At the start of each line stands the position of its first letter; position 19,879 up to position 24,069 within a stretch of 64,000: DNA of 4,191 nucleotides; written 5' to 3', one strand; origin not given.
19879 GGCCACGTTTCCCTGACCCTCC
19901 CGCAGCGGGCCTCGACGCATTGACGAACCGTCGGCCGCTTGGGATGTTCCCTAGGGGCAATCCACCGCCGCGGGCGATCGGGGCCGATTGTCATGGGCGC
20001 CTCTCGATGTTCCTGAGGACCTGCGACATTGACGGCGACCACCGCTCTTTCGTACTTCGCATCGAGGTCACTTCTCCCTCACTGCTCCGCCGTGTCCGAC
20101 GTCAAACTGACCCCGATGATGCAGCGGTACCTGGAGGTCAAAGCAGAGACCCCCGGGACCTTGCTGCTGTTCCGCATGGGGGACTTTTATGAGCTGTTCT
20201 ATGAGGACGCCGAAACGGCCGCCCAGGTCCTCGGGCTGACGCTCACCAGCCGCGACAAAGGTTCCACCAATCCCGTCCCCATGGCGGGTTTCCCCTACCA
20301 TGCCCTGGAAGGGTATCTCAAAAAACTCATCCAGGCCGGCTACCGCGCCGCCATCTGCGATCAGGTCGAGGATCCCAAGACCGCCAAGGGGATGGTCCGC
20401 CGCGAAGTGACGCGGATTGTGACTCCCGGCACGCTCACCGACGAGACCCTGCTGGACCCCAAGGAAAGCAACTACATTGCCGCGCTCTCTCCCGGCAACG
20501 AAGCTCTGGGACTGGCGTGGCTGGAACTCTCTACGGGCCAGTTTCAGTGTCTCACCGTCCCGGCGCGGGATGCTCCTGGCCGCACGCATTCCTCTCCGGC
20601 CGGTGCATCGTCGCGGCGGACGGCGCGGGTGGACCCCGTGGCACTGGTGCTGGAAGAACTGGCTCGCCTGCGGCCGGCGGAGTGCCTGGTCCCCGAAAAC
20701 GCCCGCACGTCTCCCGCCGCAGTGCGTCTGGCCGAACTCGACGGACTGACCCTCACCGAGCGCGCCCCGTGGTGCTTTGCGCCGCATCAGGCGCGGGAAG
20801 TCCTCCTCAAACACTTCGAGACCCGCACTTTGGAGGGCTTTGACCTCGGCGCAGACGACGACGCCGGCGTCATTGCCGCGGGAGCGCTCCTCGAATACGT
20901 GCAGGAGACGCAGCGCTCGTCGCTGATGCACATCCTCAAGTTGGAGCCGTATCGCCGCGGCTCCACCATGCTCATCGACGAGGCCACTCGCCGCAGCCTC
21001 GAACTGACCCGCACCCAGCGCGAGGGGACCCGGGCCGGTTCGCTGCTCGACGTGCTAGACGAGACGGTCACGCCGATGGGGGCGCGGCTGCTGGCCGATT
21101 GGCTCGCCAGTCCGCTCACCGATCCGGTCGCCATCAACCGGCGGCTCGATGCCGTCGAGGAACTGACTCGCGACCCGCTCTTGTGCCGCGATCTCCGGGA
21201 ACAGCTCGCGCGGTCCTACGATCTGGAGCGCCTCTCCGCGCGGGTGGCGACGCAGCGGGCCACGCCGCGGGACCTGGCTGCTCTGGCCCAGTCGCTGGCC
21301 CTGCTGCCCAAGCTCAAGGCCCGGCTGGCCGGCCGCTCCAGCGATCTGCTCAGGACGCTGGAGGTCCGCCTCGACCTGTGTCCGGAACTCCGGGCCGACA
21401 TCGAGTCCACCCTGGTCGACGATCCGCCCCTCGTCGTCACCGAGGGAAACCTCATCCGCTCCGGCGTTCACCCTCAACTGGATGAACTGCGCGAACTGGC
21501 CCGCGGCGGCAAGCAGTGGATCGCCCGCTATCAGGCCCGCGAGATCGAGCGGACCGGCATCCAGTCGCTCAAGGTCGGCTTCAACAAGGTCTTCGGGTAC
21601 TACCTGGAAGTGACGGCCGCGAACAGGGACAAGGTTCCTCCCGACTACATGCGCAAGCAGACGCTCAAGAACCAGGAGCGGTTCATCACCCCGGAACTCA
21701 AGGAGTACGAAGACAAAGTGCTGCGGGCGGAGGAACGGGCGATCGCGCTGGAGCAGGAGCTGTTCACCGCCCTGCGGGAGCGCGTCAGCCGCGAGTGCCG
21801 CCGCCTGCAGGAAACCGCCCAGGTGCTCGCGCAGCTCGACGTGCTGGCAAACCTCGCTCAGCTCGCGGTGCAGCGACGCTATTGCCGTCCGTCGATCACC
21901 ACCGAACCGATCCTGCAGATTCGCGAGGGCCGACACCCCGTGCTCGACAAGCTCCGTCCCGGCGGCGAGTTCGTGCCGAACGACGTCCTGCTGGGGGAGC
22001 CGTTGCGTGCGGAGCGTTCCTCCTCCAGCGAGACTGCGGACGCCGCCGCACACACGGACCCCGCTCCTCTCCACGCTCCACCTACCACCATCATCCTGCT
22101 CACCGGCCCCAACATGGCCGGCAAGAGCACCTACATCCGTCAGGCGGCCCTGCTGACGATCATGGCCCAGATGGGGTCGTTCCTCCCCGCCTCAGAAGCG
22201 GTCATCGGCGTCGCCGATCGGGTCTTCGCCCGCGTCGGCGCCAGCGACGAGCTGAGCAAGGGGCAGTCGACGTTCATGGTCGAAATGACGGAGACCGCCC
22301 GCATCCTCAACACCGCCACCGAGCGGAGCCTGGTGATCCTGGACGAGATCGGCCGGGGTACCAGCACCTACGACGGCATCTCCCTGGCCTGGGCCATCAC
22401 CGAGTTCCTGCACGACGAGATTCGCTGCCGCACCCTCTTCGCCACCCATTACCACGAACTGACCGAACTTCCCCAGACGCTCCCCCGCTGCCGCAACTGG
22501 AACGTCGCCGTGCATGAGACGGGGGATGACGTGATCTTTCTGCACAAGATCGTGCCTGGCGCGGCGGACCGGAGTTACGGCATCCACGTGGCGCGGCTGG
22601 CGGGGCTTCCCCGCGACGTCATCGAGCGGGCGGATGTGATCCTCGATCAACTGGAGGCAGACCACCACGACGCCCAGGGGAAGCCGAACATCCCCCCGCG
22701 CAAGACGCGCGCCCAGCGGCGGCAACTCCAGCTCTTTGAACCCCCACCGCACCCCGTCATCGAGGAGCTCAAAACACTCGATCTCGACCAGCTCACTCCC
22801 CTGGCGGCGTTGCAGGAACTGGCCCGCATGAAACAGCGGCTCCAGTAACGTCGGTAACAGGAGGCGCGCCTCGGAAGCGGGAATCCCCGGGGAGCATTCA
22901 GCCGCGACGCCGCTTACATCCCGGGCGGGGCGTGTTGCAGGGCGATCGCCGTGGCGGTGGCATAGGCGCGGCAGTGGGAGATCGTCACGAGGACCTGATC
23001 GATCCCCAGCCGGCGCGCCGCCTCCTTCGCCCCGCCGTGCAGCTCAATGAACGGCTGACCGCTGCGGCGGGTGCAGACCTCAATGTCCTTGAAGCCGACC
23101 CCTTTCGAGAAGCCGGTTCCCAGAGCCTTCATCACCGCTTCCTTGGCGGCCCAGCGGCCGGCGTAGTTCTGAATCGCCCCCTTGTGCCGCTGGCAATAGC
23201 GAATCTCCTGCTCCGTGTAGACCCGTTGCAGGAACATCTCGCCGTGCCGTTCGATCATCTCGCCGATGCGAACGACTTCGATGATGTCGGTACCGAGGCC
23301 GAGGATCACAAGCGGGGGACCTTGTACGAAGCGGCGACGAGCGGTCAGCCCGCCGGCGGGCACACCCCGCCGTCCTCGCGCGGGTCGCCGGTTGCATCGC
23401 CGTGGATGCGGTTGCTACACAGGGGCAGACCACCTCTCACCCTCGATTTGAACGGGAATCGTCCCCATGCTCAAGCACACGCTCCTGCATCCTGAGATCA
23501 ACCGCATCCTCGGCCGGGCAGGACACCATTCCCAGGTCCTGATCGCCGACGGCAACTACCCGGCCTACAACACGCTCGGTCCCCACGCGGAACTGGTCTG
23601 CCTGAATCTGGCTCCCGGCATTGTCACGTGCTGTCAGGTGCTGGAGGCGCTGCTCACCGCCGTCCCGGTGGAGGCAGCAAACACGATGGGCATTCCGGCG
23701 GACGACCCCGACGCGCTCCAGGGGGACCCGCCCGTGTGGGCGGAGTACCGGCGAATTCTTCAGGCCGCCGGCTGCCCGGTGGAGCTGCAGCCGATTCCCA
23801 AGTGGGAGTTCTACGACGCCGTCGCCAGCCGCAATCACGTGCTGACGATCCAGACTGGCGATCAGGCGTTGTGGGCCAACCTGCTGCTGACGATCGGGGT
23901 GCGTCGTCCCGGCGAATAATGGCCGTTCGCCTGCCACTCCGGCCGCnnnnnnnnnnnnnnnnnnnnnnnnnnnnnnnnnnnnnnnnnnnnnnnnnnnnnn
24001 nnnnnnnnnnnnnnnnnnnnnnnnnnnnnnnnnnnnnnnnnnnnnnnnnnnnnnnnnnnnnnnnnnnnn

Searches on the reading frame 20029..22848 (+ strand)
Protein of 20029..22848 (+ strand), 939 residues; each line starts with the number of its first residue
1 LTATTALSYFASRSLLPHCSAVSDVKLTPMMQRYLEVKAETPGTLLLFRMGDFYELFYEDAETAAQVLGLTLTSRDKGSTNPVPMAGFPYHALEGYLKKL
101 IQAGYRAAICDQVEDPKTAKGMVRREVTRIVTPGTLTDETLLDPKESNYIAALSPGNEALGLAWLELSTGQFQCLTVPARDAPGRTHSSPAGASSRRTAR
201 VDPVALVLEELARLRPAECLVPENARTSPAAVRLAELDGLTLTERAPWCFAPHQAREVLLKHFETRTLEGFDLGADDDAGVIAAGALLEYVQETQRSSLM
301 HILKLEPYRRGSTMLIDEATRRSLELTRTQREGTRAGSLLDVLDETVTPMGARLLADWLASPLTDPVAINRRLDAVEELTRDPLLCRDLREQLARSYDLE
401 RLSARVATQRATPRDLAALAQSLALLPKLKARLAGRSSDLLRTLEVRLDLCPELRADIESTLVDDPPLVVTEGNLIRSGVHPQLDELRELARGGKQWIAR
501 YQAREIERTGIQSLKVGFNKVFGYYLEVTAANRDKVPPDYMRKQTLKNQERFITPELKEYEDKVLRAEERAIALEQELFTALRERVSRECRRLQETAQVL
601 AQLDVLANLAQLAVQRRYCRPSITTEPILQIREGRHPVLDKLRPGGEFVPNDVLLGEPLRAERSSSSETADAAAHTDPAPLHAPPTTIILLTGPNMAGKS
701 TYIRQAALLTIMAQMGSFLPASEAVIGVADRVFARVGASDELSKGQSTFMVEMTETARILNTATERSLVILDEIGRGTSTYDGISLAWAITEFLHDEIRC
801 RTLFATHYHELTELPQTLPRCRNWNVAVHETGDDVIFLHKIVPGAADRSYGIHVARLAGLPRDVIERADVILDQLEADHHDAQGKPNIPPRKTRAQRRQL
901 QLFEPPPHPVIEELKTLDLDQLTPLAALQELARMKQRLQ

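Call 61: search_protein_families(library=pfam, proteins=[window:20029-22848:+], max_evalue=0.00001)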
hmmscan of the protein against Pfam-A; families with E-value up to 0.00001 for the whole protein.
window:20029-22848:+ (939 aa): 5 families
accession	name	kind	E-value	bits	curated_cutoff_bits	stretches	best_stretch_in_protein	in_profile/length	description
PF00488.27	MutS_V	-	1.1e-85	286.8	30.2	1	689-876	1-188/188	MutS domain V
PF05192.23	MutS_III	-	1.5e-53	182.5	34.1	1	319-610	1-194/194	MutS domain III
PF01624.25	MutS_I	-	4.3e-44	149.8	20.6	1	28-139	1-112/113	MutS domain I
PF05190.23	MutS_IV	-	2.7e-32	111.3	22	1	479-570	1-92/92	MutS family domain IV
PF05188.22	MutS_II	-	5.2e-19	69.4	25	1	148-302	1-132/133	MutS domain II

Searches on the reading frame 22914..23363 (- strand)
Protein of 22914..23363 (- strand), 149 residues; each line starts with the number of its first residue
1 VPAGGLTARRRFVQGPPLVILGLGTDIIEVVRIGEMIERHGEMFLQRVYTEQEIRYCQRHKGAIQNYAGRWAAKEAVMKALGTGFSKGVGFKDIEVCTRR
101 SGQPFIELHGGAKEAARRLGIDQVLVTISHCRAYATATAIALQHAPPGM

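Call 61: search_protein_families(library=pfam, proteins=[window:22914-23363:-], max_evalue=0.00001)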
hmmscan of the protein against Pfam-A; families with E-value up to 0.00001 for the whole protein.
window:22914-23363:- (149 aa): 1 family
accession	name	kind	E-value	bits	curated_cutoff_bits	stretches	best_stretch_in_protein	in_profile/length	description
PF01648.25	ACPS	-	1.6e-21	76.9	25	1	22-123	1-103/111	4'-phosphopantetheinyl transferase superfamily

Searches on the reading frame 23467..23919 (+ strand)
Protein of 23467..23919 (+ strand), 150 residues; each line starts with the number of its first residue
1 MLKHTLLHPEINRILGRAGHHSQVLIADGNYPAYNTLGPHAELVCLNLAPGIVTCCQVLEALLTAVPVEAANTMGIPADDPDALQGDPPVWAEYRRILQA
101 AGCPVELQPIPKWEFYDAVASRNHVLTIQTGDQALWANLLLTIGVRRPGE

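Call 61: search_protein_families(library=pfam, proteins=[window:23467-23919:+], max_evalue=0.00001)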
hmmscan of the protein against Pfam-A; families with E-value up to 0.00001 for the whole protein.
window:23467-23919:+ (150 aa): 1 family
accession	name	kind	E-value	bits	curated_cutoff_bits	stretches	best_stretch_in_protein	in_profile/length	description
PF05025.18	RbsD_FucU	-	6.5e-30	104.8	25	1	1-145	1-137/138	RbsD / FucU transport protein family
